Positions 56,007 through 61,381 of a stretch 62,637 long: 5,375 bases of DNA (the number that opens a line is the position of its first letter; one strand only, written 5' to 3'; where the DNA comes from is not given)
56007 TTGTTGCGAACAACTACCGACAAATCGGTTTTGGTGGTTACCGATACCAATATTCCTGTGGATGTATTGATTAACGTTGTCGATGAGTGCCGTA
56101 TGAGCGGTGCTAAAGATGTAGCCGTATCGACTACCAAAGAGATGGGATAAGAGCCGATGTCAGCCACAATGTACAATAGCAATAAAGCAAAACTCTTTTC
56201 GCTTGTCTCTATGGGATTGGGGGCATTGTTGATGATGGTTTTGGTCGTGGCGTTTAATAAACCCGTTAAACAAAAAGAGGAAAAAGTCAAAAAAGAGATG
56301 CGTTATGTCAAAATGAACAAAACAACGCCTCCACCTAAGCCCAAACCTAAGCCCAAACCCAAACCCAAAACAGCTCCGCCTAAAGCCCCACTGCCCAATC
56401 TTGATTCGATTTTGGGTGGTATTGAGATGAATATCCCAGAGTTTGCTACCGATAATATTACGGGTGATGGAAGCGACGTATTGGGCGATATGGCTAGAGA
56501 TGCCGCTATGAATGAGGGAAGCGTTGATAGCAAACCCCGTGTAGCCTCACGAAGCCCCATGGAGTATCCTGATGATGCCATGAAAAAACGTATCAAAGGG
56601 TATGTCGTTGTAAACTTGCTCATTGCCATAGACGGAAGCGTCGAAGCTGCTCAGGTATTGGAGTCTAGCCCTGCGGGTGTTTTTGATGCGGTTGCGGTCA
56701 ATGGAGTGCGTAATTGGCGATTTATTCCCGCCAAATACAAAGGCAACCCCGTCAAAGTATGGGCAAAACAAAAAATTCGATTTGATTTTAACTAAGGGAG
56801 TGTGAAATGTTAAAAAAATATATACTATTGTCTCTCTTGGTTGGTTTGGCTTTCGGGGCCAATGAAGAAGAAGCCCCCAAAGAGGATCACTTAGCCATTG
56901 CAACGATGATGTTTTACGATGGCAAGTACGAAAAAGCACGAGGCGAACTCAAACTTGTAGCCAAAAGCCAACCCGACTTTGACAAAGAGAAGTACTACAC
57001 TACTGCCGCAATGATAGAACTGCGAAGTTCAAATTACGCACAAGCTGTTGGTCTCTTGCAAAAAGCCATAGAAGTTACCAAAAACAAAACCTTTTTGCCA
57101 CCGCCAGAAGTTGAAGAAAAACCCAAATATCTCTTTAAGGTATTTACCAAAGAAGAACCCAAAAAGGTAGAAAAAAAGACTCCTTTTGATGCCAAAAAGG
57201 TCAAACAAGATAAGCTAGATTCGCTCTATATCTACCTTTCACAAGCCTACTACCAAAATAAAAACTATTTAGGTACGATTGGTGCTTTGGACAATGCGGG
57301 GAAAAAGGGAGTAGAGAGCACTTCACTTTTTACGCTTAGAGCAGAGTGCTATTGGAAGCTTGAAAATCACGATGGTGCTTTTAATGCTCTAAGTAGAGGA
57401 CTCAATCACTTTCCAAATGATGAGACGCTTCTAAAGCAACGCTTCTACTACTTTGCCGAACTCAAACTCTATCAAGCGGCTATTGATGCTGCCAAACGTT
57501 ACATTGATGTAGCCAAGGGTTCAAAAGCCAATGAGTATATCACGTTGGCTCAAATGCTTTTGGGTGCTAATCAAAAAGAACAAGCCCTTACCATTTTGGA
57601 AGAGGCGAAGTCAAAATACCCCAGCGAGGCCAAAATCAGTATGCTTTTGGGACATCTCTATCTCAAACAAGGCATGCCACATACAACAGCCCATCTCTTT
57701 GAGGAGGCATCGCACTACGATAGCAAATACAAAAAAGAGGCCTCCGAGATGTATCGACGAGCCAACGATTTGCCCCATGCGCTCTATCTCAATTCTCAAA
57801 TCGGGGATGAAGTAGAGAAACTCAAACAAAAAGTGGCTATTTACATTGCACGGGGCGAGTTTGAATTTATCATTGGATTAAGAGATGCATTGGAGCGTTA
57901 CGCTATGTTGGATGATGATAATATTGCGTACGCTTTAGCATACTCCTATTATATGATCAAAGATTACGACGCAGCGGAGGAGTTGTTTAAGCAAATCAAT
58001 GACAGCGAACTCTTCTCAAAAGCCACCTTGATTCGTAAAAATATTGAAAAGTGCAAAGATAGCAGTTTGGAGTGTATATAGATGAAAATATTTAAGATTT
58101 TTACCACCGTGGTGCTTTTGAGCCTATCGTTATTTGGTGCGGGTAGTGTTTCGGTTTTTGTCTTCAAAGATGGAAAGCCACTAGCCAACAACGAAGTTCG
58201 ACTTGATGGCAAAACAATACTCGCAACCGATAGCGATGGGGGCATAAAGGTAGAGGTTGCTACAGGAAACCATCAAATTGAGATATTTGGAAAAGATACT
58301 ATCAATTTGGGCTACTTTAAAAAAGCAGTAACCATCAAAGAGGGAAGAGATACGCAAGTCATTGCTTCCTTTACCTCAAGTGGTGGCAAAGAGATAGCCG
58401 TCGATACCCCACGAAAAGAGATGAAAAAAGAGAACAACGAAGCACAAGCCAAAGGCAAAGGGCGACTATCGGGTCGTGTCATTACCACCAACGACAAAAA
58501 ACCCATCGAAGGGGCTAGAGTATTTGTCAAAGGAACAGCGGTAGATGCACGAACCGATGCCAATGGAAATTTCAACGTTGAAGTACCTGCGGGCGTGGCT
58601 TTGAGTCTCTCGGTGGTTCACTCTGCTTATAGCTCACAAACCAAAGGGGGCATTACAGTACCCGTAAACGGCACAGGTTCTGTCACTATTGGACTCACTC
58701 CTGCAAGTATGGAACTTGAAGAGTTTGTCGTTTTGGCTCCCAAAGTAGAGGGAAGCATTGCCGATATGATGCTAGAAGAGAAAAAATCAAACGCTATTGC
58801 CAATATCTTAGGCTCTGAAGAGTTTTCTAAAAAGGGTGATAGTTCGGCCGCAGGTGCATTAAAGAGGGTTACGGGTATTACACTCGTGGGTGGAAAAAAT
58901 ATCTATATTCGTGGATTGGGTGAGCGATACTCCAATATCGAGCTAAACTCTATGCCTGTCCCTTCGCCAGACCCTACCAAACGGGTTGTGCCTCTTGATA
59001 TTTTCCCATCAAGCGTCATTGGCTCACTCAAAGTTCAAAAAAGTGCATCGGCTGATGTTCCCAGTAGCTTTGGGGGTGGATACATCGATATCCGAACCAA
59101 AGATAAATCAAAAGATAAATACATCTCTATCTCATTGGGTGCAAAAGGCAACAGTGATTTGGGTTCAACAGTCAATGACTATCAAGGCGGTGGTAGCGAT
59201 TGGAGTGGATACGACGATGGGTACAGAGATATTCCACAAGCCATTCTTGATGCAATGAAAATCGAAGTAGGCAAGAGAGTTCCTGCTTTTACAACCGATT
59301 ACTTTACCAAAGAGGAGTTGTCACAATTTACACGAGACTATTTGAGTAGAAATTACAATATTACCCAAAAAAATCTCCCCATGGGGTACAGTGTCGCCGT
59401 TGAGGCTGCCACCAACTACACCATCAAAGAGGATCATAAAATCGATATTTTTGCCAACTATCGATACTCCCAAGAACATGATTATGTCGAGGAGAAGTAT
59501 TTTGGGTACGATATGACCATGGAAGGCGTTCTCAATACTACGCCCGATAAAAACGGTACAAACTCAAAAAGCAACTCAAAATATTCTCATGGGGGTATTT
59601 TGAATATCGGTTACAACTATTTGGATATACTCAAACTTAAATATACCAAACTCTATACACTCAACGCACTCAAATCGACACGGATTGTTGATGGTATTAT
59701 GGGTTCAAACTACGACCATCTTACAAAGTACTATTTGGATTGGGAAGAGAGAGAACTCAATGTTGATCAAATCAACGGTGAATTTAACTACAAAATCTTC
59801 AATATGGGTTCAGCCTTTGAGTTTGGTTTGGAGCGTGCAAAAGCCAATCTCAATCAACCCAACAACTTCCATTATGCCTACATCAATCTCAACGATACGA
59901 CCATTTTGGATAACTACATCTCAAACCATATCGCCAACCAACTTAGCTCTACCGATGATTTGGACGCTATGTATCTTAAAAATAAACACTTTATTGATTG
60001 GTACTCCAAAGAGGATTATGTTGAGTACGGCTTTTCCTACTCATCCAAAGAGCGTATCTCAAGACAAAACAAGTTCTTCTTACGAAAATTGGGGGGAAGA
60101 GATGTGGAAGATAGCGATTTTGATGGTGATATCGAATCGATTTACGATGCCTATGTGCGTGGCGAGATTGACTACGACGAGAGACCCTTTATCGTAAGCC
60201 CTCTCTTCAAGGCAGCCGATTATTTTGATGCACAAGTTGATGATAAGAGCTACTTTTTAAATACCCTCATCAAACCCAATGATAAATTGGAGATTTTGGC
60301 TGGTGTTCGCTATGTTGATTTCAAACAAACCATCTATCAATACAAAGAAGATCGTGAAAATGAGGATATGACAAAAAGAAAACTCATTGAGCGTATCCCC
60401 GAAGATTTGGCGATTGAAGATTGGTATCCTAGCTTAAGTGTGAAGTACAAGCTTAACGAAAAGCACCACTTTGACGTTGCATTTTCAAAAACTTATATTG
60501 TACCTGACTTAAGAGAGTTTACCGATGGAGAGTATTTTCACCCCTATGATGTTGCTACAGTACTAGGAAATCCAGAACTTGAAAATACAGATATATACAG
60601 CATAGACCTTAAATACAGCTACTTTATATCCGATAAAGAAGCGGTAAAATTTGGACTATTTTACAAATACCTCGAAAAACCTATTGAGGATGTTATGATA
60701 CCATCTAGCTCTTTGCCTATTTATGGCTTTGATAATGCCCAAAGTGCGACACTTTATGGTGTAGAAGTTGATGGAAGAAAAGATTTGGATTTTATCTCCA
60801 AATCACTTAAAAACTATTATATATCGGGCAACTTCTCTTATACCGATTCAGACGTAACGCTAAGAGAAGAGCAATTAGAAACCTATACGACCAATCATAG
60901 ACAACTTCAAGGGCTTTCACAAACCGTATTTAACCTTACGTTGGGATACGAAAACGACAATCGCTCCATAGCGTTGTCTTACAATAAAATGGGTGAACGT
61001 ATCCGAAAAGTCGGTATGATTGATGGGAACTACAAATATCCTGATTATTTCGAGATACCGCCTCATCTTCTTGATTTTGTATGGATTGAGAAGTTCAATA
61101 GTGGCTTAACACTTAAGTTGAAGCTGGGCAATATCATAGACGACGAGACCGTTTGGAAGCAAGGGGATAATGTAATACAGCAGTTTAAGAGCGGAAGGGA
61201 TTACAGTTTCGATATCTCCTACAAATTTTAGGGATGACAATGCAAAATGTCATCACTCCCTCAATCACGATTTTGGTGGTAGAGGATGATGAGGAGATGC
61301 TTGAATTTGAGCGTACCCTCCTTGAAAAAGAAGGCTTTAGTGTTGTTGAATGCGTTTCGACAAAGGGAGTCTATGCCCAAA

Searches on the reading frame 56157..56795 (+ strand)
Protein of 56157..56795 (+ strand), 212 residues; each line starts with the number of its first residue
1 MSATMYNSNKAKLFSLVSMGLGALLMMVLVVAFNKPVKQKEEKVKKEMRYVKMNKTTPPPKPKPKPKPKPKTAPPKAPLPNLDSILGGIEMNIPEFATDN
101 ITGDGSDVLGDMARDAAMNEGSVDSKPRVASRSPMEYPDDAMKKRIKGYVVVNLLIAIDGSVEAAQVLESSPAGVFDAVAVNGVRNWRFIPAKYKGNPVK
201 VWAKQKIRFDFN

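Call 13: search_protein_families(library=pfam, proteins=[window:56157-56795:+], max_evalue=0.001)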
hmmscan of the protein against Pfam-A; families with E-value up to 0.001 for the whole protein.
window:56157-56795:+ (212 aa): 1 family
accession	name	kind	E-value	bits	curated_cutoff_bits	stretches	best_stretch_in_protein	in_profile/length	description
PF03544.19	TonB_C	-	2e-20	73.5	24.6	1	134-210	2-78/79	Gram-negative bacterial TonB protein C-terminal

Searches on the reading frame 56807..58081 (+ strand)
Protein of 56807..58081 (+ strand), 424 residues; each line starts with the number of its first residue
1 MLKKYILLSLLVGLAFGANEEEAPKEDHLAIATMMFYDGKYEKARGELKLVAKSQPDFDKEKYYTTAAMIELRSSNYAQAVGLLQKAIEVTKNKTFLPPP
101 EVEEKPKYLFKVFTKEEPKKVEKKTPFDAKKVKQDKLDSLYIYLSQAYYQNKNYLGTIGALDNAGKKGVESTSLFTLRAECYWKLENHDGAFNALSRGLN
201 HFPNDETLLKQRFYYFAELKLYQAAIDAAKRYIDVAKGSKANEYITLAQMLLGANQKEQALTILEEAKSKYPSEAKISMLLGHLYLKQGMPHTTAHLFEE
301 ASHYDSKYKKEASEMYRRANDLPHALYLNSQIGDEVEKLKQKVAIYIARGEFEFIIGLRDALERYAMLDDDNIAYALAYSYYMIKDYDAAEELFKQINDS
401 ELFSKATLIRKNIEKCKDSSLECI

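Call 13: search_protein_families(library=pfam, proteins=[window:56807-58081:+], max_evalue=0.001)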
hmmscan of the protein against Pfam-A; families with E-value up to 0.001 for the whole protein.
window:56807-58081:+ (424 aa): 8 families
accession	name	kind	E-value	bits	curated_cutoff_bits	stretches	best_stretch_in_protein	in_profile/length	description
PF12895.13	ANAPC3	-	9.3e-14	51.9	27.2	1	133-196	19-80/82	Anaphase-promoting complex, cyclosome, subunit 3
PF13428.12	TPR_14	-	4.2e-13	49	23.5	0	242-283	2-43/44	Tetratricopeptide repeat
PF14559.12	TPR_19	-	1.6e-09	38.4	25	0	222-283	7-67/68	Tetratricopeptide repeat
PF13432.12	TPR_16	-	3.4e-09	37.4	32.7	0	358-396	20-56/65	Tetratricopeptide repeat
PF07719.23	TPR_2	-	1e-08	35.1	27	0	374-396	4-26/34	Tetratricopeptide repeat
PF13424.12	TPR_12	-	5.7e-08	33.3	30.1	0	219-267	23-71/77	Tetratricopeptide repeat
PF13174.12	TPR_6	-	4.4e-07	30.6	26.3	0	247-272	6-31/33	Tetratricopeptide repeat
PF25063.1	ARM_TT21_C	-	0.00034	21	35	0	19-92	49-126/209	Tetratricopeptide repeat protein 21 C-terminal ARM domain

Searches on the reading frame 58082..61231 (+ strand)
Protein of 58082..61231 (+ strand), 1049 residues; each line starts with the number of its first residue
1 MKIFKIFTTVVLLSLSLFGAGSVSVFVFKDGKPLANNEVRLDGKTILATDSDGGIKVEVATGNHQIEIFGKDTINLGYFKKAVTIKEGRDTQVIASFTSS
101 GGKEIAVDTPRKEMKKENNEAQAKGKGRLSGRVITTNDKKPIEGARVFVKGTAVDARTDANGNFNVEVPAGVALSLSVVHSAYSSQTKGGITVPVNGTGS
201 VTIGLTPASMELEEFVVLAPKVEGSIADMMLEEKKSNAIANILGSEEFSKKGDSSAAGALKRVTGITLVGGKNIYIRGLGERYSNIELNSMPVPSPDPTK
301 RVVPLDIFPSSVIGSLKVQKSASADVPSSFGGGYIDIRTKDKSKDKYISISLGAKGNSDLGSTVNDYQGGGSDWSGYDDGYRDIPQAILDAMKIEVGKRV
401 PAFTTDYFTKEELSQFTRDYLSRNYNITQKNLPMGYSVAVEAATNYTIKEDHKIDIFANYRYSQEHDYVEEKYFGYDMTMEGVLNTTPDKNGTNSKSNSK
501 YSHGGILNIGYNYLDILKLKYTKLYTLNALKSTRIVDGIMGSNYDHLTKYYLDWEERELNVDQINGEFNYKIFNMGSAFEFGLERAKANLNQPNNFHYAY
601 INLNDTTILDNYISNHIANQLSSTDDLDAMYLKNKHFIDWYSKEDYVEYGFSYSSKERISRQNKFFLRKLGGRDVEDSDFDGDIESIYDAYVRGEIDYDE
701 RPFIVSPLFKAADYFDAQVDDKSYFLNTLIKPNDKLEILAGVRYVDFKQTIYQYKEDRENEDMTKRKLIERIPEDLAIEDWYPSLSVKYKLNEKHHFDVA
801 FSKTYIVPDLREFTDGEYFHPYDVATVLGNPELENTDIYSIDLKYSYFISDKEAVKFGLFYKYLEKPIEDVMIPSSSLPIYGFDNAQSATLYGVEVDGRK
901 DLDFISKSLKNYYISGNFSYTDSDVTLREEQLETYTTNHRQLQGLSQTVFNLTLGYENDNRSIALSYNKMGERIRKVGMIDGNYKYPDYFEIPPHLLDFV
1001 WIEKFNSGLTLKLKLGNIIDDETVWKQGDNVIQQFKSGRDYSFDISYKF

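Call 13: search_protein_families(library=pfam, proteins=[window:58082-61231:+], max_evalue=0.001)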
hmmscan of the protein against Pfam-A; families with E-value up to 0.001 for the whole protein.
window:58082-61231:+ (1049 aa): 3 families
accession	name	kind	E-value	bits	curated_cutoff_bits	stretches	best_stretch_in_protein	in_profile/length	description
PF13715.12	CarbopepD_reg_2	-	1.8e-12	47.5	32.2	1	129-217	1-88/88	CarboxypepD_reg-like domain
PF13620.12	CarboxypepD_reg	-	4.8e-12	46.5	32.3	1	129-205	2-81/82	Carboxypeptidase regulatory-like domain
PF07715.20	Plug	-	5.6e-08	33.7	23.9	1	236-330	5-103/107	TonB-dependent Receptor Plug Domain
